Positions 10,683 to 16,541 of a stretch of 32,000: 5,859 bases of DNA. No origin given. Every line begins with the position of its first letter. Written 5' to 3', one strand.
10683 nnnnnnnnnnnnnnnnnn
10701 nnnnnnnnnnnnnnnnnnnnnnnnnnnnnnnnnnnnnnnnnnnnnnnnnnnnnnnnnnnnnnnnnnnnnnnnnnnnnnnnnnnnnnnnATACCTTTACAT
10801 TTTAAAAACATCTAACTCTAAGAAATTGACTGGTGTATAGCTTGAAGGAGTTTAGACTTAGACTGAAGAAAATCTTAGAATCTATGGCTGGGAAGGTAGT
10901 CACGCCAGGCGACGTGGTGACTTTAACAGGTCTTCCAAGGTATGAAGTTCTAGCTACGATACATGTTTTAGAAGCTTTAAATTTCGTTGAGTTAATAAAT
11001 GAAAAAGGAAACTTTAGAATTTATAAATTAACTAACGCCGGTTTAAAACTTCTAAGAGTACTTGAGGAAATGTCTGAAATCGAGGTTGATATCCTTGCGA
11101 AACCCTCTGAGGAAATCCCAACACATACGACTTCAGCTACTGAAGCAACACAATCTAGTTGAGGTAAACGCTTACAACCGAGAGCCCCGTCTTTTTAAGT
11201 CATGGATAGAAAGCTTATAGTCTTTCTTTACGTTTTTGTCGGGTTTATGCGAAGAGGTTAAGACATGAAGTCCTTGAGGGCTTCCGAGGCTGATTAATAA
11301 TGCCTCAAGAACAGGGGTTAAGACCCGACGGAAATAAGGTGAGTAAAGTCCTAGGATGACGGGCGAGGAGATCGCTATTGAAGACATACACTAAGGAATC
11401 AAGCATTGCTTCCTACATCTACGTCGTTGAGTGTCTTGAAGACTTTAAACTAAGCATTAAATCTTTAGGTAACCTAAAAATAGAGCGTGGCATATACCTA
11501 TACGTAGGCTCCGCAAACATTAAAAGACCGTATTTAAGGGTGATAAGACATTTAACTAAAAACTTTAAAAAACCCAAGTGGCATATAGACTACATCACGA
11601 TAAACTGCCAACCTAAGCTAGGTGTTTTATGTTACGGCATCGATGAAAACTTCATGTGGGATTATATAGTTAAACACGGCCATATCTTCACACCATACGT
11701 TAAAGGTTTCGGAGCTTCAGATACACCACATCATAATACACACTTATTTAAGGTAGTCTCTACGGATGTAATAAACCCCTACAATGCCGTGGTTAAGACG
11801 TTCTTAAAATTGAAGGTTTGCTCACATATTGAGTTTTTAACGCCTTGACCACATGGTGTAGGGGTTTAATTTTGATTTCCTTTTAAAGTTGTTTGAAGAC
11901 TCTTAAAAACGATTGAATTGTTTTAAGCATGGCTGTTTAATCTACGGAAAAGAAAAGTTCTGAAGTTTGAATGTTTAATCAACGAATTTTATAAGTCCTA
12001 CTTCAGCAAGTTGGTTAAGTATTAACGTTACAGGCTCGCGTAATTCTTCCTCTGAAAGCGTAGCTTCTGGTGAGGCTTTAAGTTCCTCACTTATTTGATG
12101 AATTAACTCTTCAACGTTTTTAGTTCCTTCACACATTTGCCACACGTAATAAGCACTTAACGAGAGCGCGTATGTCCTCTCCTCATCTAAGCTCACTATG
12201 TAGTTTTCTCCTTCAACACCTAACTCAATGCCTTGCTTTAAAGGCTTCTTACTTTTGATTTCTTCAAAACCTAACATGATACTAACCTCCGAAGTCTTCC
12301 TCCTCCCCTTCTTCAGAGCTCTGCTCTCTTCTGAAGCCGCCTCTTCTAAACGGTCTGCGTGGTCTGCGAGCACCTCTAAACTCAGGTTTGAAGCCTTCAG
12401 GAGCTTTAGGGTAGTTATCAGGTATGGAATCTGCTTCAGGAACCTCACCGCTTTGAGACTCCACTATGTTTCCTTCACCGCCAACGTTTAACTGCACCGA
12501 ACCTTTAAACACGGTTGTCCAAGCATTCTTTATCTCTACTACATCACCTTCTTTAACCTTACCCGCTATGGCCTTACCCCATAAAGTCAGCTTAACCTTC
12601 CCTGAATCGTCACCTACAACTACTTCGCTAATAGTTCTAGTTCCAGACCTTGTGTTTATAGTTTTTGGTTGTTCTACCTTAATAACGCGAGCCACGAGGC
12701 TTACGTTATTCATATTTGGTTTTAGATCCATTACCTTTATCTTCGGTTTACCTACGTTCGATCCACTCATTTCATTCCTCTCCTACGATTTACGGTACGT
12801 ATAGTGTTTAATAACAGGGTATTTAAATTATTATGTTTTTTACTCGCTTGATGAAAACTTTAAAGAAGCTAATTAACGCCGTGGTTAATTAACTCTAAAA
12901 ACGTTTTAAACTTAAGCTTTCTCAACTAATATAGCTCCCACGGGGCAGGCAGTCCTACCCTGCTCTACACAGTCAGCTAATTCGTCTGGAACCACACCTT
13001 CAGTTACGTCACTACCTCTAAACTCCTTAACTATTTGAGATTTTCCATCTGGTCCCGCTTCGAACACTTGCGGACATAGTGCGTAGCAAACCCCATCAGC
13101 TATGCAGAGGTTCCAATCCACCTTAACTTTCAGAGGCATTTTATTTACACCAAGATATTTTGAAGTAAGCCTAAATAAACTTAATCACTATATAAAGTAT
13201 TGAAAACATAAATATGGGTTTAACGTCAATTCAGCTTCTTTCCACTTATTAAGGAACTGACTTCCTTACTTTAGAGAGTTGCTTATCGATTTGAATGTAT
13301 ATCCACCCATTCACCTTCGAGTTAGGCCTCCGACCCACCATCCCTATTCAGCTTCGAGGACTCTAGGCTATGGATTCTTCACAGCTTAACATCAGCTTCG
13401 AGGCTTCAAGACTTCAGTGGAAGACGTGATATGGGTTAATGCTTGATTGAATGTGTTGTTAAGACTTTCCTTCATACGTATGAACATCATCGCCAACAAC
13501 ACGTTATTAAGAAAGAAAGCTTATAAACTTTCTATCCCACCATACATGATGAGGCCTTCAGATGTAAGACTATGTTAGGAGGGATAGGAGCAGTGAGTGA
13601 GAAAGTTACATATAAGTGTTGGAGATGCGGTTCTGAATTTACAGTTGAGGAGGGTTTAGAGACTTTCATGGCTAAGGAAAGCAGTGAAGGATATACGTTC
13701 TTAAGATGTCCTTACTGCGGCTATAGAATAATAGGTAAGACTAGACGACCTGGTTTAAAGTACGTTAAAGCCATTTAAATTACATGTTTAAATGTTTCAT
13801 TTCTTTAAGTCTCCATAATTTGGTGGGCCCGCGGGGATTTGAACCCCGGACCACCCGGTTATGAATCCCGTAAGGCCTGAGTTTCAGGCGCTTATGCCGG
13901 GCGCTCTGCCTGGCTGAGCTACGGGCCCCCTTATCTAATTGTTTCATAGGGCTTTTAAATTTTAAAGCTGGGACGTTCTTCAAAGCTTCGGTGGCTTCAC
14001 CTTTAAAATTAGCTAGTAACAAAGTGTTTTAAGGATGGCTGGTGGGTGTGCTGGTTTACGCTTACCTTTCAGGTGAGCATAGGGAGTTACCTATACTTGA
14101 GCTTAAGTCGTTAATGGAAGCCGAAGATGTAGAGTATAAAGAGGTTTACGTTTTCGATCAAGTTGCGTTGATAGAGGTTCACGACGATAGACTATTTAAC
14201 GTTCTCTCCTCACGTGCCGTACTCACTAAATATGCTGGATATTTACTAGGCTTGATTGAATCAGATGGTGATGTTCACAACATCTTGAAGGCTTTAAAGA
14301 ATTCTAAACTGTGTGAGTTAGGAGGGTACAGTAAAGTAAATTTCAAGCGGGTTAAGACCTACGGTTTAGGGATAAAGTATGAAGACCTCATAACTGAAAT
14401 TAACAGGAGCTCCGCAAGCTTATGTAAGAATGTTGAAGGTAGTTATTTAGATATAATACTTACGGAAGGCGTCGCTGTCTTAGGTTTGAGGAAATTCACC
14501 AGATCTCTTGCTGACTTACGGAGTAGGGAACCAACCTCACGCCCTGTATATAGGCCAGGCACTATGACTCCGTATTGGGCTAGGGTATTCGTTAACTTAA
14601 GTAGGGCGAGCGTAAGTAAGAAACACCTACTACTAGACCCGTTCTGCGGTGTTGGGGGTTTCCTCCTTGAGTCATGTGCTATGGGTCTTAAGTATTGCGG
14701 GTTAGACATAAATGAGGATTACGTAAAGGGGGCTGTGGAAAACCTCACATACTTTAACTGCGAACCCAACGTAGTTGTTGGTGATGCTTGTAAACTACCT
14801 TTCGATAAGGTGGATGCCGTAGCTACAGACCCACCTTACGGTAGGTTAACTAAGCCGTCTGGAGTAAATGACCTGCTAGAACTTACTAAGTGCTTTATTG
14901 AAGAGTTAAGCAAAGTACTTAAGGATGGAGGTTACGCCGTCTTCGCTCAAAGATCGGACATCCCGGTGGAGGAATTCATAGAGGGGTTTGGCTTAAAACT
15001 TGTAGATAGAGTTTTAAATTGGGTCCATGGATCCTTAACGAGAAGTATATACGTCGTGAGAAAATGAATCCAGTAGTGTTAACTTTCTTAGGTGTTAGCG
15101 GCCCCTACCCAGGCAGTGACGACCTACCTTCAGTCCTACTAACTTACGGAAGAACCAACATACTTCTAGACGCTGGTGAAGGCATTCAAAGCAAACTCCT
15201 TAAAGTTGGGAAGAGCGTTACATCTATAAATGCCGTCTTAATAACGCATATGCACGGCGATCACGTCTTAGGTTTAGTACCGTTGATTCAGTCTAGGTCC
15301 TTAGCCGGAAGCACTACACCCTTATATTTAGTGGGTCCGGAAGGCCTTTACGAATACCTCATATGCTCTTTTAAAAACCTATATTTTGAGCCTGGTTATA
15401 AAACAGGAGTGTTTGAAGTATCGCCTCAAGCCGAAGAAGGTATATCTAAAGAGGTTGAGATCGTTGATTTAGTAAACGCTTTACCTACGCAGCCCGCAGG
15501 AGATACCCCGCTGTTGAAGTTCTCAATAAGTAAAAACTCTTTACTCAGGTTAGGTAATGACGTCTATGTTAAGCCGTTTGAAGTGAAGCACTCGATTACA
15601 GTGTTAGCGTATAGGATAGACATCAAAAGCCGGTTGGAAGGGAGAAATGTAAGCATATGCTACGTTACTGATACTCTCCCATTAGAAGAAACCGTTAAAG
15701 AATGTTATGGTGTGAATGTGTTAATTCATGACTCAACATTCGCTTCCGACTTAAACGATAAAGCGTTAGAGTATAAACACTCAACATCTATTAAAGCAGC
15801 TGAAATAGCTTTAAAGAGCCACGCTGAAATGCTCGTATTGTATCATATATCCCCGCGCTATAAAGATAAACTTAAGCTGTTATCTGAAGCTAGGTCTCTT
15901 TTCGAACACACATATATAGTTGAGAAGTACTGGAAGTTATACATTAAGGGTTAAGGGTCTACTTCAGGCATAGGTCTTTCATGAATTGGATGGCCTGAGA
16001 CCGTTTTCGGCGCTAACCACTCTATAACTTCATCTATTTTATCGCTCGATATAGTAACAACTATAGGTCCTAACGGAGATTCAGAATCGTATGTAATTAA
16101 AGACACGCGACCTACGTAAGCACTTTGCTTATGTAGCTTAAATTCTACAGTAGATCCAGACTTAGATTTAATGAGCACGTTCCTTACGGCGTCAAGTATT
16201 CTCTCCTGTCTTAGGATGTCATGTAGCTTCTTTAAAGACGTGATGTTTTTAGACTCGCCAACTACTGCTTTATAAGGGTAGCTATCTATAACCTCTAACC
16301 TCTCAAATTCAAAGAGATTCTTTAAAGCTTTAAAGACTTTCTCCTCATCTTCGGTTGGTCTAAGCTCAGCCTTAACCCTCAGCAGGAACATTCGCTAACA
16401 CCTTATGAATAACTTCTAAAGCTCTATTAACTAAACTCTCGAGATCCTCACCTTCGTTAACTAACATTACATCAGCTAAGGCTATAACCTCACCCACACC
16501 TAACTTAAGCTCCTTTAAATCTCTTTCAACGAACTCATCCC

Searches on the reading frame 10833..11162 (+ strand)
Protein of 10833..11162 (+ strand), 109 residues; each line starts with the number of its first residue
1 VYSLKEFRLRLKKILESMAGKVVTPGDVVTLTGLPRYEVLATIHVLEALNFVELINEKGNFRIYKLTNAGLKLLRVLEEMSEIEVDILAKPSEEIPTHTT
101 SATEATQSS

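Call 10: search_protein_families(library=pfam, proteins=[window:10833-11162:+], max_evalue=0.001)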
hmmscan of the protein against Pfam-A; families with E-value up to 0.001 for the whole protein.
window:10833-11162:+ (109 aa): 0 families

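Call 35: find_related_loci(query=A4, collection=metagenome_contigs, flank=10000)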
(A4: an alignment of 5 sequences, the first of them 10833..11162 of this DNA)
Query A4 (109 aa) in metagenome_contigs; peptide patterns used: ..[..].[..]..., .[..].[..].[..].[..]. (x = any residue, [..] = any of these).
275 stretches matched a pattern; 10 encode a relative of the query (tblastn E <= 1e-3); 10 distinct loci.
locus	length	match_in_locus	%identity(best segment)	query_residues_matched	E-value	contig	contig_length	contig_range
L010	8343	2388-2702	58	2-106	4e-38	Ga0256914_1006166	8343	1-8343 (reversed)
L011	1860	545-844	57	4-104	9e-38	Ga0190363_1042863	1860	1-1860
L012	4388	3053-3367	58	4-109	8e-37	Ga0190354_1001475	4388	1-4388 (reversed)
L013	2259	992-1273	62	5-97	1e-35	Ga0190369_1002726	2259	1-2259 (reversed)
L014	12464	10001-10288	57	3-109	8e-36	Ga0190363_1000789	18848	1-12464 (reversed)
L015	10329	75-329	56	4-88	4e-33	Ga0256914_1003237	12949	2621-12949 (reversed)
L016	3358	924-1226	59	4-104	1e-31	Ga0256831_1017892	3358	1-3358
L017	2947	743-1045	59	4-104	3e-31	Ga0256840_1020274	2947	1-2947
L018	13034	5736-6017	62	4-97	3e-31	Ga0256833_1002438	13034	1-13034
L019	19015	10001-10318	58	4-105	3e-30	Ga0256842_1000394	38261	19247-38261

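Call 40: search_protein_families(library=ncbifam, proteins=[L014:2411-4159:-, L019:2338-4137:-], max_evalue=0.0001)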
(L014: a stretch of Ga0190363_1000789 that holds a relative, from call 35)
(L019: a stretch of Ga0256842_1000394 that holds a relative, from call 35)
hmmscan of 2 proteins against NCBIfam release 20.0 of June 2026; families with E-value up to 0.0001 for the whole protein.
L014:2411-4159:- (582 aa): 7 families
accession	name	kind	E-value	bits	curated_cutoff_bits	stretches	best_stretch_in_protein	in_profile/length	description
NF041017.1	DNA_import_CedB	equivalog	6.4e-74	249.6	700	1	60-578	97-585/590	DNA import protein CedB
NF042943.1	HerA_antiphage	equivalog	2.6e-12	46.1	800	1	240-328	133-221/566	anti-phage-associated helicase HerA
NF045971.1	conju_CD1110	equivalog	2.9e-10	39.1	325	0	239-306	391-458/752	VirB4-like conjugal transfer ATPase, CD1110 family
NF053655.1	CedD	equivalog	3.5e-07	29.3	600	1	260-309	218-266/527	DNA-translocating ATPase CedD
TIGR03924.1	T7SS_EccC_a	equivalog_domain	4.6e-05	22.4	509.15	0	263-303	450-493/673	type VII secretion protein EccCa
TIGR00929.1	VirB4_CagE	subfamily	6.3e-05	21.4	643.1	0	263-299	437-473/792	VirB4 family type IV secretion/conjugal transfer ATPase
NF045975.1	VirB4_plasma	equivalog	9.9e-05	20.2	590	0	241-306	490-557/894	Mbov_0397 family ICE element conjugal transfer ATPase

L019:2338-4137:- (599 aa): 8 families
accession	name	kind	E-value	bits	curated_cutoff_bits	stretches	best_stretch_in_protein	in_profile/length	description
NF041017.1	DNA_import_CedB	equivalog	1.9e-62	211.7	700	1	28-597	56-586/590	DNA import protein CedB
NF042943.1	HerA_antiphage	equivalog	3e-10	39.3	800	1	248-336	129-217/566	anti-phage-associated helicase HerA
NF045971.1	conju_CD1110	equivalog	7.1e-07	27.9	325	0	226-317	370-457/752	VirB4-like conjugal transfer ATPase, CD1110 family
NF045975.1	VirB4_plasma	equivalog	1.2e-06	26.5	590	0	249-316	486-555/894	Mbov_0397 family ICE element conjugal transfer ATPase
NF053655.1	CedD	equivalog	1.4e-06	27.3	600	1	272-527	218-459/527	DNA-translocating ATPase CedD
TIGR03924.1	T7SS_EccC_a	equivalog_domain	2.6e-06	26.5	509.15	0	275-299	450-474/673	type VII secretion protein EccCa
TIGR03925.1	T7SS_EccC_b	equivalog_domain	3.8e-06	25.5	346.55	0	237-301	322-387/564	type VII secretion protein EccCb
TIGR00929.1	VirB4_CagE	subfamily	1.7e-05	23.3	643.1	1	277-531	439-680/792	VirB4 family type IV secretion/conjugal transfer ATPase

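Call 79: search_protein_families(library=padloc, proteins=[window:10833-11162:+], max_evalue=0.01)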
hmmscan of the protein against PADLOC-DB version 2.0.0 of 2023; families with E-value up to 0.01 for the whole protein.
window:10833-11162:+ (109 aa): 0 families

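Call 100: search_protein_families(library=pfam, proteins=[window:10833-11162:+, L014:6519-8048:-, L019:6466-8025:-, L018:2208-3758:-], max_evalue=1)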
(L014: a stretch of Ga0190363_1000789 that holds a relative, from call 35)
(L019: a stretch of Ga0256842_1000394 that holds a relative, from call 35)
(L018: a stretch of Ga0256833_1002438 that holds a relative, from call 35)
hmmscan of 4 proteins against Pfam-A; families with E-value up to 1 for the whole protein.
window:10833-11162:+ (109 aa): 4 families
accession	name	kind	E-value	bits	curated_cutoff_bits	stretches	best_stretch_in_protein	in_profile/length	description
PF12802.13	MarR_2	-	0.0036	17.9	27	1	17-55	16-53/61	MarR family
PF04458.17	DUF505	-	0.0059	15.5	28.7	1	45-82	36-72/622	Protein of unknown function (DUF505)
PF14947.12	HTH_45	-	0.03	14.8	25.5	1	46-83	40-75/77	Winged helix-turn-helix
PF01215.24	COX5B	-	0.19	11.9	31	1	4-50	11-56/129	Cytochrome c oxidase subunit Vb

L014:6519-8048:- (509 aa): 0 families

L019:6466-8025:- (519 aa): 1 family
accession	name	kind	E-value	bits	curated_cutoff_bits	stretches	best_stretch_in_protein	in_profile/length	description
PF07138.17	AcMNPV_AC11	-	0.041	13.8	27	1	399-440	164-205/324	Baculovirus protein AC11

L018:2208-3758:- (516 aa): 1 family
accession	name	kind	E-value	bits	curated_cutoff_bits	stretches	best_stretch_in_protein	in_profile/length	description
PF07138.17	AcMNPV_AC11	-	0.2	11.5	27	1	393-437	161-205/324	Baculovirus protein AC11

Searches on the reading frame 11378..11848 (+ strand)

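Call 10: search_protein_families(library=pfam, proteins=[window:11378-11848:+], max_evalue=0.001)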
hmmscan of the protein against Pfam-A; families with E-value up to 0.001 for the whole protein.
window:11378-11848:+ (156 aa): 1 family
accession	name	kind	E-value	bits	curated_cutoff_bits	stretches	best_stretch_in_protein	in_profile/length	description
PF01986.22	DUF123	-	1.3e-14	54.9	25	1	34-124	2-94/95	Domain of unknown function DUF123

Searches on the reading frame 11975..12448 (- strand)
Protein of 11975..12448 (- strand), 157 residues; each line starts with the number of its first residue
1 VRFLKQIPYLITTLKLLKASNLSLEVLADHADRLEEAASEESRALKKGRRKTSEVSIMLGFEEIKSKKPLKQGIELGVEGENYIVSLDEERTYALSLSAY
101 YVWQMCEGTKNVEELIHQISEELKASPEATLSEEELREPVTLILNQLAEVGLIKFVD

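Call 10: search_protein_families(library=pfam, proteins=[window:11975-12448:-], max_evalue=0.001)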
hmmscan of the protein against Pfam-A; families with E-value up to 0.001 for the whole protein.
window:11975-12448:- (157 aa): 1 family
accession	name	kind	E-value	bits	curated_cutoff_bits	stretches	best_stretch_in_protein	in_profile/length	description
PF05402.18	PqqD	-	1.7e-10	41.5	23.4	1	85-153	3-67/67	Coenzyme PQQ synthesis protein D (PqqD)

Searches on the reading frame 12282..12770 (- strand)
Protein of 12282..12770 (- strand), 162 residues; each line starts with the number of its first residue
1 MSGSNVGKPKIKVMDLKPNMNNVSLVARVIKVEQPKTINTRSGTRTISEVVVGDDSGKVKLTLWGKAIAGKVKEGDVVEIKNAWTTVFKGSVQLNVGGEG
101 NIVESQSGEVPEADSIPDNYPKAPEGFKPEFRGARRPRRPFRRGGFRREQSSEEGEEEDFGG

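Call 10: search_protein_families(library=pfam, proteins=[window:12282-12770:-], max_evalue=0.001)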
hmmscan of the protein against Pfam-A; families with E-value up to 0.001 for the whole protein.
window:12282-12770:- (162 aa): 5 families
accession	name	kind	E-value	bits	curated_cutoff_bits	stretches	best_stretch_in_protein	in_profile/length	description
PF21473.3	Ssb-like_OB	-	1.9e-10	41.2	24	1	16-102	1-95/97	Single-stranded DNA binding protein Ssb-like, OB fold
PF01336.31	tRNA_anti-codon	-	3e-06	27.5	27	1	23-96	1-69/75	OB-fold nucleic acid binding domain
PF17244.8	CDC24_OB3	-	1.3e-05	25.6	25.4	1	15-82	1-72/216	Cell division control protein 24, OB domain 3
PF24903.1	OB_MEIOB_N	-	8.7e-05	22.3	27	1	9-83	4-87/140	MEIOB, N-terminal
PF16900.11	REPA_OB_2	-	0.00012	22.5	27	1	19-93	9-86/98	Replication protein A OB domain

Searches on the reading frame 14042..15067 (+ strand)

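Call 10: search_protein_families(library=pfam, proteins=[window:14042-15067:+], max_evalue=0.001)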
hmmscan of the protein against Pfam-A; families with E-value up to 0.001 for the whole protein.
window:14042-15067:+ (341 aa): 5 families
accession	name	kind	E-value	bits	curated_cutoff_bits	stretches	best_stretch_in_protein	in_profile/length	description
PF01170.24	UPF0020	-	3.7e-23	82.7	22.3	1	165-335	2-196/197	RMKL-like, methyltransferase domain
PF01555.25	N6_N4_Mtase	-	2.8e-09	37.7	26.7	1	188-232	176-220/221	DNA methylase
PF13847.12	Methyltransf_31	-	3.6e-06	27.2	27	1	197-303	7-111/145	Methyltransferase domain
PF13649.12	Methyltransf_25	-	1.9e-05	25.7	27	1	198-262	2-70/97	Methyltransferase domain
PF08241.18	Methyltransf_11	-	2.5e-05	25.3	21.2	0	199-260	2-64/95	Methyltransferase domain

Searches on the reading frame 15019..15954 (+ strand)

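Call 10: search_protein_families(library=pfam, proteins=[window:15019-15954:+], max_evalue=0.001)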
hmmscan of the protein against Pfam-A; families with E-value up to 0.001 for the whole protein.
window:15019-15954:+ (311 aa): 3 families
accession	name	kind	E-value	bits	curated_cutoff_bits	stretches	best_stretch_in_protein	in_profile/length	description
PF12706.13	Lactamase_B_2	-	2.7e-16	60.2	27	1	46-277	1-200/200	Beta-lactamase superfamily domain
PF00753.33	Lactamase_B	-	2.2e-08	34.7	22.7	1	38-94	8-68/196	Metallo-beta-lactamase superfamily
PF23023.1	Anti-Pycsar_Apyc1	-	0.00075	19.5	50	0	47-86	31-70/250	Anti-Pycsar protein Apyc1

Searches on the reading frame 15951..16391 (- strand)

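Call 72: search_protein_families(library=pfam, proteins=[window:15951-16391:-], max_evalue=0.00001)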
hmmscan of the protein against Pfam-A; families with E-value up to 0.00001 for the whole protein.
window:15951-16391:- (146 aa): 1 family
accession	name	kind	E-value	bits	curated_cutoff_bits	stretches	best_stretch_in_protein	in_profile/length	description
PF01877.22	RNA_binding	-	1.2e-14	55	26.9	1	5-114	3-118/120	RNA binding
